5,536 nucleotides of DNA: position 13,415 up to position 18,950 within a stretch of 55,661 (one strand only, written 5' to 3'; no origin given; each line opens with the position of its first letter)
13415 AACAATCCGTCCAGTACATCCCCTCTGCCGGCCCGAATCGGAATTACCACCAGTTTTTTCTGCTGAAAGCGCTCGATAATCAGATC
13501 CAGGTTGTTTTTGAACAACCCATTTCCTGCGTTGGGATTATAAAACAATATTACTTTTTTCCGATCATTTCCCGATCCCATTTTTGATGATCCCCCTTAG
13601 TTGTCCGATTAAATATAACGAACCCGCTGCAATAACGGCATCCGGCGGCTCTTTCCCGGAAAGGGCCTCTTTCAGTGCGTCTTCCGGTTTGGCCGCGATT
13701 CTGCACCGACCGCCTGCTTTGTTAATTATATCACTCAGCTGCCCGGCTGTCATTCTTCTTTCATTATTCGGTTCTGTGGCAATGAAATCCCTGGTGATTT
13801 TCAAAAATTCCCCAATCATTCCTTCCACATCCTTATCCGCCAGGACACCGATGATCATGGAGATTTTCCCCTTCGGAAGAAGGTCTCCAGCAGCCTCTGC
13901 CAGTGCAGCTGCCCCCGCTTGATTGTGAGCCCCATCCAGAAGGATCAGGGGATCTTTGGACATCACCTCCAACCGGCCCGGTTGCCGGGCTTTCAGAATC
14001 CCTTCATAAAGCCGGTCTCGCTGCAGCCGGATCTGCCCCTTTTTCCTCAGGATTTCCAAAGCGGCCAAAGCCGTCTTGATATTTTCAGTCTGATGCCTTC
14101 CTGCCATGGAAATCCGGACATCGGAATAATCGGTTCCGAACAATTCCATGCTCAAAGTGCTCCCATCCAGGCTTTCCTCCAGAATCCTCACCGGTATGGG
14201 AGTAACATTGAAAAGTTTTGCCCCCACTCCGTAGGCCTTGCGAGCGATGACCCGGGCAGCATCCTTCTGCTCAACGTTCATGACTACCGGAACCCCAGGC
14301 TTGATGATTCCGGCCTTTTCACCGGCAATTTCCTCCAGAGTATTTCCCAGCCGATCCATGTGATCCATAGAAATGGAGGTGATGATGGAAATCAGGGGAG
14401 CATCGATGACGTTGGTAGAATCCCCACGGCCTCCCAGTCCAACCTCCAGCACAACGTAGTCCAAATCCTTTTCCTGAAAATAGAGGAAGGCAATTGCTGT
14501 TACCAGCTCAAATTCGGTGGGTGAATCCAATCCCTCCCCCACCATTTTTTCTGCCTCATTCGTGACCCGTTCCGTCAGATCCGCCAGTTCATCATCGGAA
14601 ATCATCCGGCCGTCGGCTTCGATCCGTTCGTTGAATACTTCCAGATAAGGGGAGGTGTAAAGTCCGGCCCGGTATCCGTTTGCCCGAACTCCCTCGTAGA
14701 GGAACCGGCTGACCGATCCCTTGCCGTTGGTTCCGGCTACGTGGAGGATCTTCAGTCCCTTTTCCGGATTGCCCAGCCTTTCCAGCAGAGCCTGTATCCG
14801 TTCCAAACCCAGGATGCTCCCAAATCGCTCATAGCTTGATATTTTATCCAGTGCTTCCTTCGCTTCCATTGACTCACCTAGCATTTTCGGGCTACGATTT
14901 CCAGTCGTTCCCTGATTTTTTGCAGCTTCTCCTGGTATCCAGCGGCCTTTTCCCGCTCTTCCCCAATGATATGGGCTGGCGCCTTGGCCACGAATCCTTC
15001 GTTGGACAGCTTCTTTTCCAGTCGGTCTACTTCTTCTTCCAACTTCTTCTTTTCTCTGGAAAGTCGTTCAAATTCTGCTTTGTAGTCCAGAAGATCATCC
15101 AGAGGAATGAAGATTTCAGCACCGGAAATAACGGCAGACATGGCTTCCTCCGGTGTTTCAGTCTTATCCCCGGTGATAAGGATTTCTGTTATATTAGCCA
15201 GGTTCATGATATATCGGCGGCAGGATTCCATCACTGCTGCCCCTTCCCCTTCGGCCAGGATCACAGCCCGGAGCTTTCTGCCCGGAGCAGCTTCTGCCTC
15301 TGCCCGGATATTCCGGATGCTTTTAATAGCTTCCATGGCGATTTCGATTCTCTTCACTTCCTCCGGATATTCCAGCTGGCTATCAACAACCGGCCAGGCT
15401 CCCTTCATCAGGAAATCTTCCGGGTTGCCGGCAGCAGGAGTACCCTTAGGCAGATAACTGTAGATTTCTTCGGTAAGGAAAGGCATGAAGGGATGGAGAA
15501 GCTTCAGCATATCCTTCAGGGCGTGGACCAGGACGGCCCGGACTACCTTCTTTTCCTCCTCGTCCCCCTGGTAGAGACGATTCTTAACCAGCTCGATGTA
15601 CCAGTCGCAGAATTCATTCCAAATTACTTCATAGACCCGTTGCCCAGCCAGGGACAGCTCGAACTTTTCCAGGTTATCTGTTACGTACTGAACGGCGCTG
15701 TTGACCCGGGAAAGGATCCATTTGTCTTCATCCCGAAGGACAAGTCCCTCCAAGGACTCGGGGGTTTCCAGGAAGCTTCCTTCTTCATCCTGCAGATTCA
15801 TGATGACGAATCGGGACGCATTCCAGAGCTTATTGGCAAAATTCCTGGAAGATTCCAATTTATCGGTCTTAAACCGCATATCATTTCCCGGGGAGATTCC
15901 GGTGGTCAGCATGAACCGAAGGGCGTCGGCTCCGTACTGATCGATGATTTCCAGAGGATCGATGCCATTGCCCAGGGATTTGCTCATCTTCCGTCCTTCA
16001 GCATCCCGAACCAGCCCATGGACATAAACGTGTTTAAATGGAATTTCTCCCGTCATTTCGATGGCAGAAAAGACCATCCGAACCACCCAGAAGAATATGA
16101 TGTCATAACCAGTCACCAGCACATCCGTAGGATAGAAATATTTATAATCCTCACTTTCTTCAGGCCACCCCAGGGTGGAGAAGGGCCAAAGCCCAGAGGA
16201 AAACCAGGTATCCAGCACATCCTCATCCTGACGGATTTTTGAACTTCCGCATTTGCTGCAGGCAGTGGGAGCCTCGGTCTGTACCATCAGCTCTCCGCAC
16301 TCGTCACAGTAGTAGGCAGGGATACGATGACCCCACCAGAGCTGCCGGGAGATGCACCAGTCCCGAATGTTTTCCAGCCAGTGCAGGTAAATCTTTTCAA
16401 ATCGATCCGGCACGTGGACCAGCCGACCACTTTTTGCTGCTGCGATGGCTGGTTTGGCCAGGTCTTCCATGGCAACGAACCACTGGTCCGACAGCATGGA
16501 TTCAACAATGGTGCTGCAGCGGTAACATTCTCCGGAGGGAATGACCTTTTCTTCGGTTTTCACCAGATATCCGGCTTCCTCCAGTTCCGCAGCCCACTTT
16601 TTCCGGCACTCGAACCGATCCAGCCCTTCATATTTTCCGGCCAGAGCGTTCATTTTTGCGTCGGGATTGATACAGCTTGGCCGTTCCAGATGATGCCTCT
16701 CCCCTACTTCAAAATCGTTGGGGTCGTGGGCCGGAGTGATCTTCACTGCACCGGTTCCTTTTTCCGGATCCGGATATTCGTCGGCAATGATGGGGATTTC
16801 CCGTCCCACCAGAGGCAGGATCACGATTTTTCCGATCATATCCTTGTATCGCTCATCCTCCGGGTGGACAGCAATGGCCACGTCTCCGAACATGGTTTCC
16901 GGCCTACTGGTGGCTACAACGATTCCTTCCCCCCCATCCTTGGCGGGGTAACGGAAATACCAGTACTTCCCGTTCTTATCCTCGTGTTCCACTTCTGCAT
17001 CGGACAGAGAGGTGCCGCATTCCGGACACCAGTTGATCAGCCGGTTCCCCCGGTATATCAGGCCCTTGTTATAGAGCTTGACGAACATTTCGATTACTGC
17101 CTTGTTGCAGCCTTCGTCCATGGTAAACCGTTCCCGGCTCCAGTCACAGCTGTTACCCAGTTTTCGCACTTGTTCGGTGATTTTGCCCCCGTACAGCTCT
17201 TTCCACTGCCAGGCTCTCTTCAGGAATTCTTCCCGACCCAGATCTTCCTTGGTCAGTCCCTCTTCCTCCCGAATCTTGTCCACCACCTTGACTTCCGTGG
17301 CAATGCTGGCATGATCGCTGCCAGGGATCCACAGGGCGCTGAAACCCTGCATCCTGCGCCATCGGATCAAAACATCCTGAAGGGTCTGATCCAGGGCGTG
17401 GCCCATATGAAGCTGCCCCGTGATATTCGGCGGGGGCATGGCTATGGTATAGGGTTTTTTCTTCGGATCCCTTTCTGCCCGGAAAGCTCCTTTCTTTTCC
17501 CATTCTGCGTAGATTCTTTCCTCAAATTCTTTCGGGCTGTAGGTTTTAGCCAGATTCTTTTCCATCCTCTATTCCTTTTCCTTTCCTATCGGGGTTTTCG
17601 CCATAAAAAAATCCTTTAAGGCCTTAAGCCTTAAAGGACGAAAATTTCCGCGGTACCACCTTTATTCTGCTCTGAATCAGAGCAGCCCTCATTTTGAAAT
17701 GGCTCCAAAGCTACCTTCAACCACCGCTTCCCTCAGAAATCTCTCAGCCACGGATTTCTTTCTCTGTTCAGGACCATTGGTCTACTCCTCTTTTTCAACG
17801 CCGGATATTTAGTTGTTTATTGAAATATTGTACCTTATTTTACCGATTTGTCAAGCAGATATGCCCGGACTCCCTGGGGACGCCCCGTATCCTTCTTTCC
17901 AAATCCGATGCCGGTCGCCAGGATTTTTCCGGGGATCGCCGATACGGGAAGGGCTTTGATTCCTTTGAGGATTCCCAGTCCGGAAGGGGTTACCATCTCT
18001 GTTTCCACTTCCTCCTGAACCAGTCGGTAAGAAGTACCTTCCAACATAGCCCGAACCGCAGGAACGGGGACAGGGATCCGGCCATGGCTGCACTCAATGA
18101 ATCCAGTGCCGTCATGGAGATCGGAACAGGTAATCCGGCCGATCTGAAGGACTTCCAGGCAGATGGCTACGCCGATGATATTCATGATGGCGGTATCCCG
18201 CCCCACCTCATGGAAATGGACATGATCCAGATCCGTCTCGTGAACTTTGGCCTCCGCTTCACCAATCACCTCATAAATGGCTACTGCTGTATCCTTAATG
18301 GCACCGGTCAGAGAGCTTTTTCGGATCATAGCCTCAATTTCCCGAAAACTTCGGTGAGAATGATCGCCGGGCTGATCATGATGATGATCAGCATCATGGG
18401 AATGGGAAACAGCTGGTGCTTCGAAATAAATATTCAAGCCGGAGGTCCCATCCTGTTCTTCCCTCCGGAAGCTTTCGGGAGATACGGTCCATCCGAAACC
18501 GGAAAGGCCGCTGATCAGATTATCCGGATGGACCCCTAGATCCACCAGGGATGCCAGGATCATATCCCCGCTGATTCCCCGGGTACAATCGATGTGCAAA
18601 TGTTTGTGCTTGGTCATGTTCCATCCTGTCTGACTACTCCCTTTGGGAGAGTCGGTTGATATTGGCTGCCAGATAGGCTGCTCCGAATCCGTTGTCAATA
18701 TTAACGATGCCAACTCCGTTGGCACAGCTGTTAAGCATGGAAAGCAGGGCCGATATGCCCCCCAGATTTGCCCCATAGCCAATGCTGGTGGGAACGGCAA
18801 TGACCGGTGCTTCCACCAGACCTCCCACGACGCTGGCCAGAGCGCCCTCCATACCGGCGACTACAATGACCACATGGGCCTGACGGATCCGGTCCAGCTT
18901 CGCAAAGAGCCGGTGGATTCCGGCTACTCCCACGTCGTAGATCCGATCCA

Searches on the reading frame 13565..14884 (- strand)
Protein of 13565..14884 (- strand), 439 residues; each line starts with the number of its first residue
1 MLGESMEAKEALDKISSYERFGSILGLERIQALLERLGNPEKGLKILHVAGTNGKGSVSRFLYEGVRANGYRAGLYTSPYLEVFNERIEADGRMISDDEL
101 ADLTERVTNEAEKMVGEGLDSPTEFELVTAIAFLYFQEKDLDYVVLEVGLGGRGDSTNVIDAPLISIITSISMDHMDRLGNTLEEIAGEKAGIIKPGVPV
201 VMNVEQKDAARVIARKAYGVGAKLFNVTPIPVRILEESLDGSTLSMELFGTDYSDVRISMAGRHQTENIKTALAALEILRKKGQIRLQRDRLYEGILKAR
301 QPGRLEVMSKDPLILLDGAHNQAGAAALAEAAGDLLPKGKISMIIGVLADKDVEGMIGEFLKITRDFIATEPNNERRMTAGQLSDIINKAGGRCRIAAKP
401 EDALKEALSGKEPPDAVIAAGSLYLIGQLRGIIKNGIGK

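Call 36: search_protein_families(library=pfam, proteins=[window:13565-14884:-], max_evalue=0.000001)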
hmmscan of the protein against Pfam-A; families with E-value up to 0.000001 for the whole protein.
window:13565-14884:- (439 aa): 2 families
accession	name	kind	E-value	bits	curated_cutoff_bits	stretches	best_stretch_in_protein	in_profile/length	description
PF02875.26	Mur_ligase_C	-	9.5e-17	62.5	28.4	1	303-422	1-126/127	Mur ligase, glutamate ligase domain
PF08245.18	Mur_ligase_M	-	9.6e-15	55.5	24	1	49-275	1-199/200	Mur ligase middle domain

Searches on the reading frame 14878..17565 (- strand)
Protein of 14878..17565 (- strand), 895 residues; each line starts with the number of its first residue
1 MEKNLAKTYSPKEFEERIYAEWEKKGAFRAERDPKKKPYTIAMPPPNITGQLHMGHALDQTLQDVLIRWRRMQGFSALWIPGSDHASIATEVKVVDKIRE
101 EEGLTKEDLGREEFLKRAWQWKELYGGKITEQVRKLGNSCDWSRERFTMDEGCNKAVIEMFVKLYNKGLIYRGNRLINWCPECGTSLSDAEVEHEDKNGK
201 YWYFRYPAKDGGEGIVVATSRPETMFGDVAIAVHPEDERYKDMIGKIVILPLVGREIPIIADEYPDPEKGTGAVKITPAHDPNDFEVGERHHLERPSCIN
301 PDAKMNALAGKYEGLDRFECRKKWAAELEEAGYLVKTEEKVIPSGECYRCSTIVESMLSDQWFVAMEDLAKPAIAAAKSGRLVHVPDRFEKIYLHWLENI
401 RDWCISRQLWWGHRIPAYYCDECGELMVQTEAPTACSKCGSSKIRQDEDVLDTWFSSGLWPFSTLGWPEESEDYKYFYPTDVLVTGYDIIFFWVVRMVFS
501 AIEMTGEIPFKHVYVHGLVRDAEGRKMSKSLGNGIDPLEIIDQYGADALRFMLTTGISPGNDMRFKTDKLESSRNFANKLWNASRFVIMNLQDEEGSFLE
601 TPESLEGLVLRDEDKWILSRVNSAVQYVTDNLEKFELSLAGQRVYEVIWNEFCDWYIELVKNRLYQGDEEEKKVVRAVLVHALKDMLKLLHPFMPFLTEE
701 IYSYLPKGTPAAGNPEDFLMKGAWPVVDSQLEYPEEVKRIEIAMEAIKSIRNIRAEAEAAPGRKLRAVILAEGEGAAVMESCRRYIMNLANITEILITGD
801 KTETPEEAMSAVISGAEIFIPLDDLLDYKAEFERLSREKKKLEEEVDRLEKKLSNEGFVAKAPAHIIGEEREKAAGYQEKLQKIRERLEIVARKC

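Call 34: find_encoding_contigs(protein=window:14878-17565:-, flank=10000, max_places=1)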
Protein window:14878-17565:- (895 aa): no gene with exactly this product is on record in the collection.

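Call 36: search_protein_families(library=pfam, proteins=[window:14878-17565:-], max_evalue=0.000001)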
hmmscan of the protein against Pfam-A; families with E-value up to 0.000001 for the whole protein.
window:14878-17565:- (895 aa): 5 families
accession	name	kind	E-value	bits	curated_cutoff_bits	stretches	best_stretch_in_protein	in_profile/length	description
PF00133.28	tRNA-synt_1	-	2.1e-147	491.6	22.7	1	18-565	2-413/414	tRNA synthetases class I (I, L, M and V)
PF08264.19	Anticodon_1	-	1.3e-42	145.6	25.1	1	614-768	1-147/148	Anticodon-binding domain of tRNA ligase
PF09334.17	tRNA-synt_1g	-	3.8e-27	95.5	20.1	2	343-575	165-376/391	tRNA synthetases class I (M)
PF10458.14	Val_tRNA-synt_C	-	2.9e-15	56.7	25.9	1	829-889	3-63/66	Valyl tRNA synthetase tRNA binding arm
PF13603.12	tRNA-synt_1_2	-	1.5e-07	31.5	25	0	245-305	86-146/185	Leucyl-tRNA synthetase, editing domain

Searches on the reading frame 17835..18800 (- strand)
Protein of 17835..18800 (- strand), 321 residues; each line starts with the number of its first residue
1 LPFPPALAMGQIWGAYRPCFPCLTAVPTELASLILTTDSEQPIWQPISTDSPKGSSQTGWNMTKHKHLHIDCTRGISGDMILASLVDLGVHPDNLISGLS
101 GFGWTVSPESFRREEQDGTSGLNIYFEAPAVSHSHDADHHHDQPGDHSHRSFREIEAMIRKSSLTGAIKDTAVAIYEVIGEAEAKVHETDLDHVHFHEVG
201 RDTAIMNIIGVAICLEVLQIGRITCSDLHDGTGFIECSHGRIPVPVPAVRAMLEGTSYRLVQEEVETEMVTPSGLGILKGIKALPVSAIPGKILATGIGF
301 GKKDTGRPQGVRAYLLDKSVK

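Call 36: search_protein_families(library=pfam, proteins=[window:17835-18800:-], max_evalue=0.000001)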
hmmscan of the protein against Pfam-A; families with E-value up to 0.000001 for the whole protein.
window:17835-18800:- (321 aa): 1 family
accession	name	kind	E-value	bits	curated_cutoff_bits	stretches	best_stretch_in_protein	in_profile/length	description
PF01969.22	Ni_insertion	-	3.3e-65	221.1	22.1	1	68-315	1-234/375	Nickel insertion protein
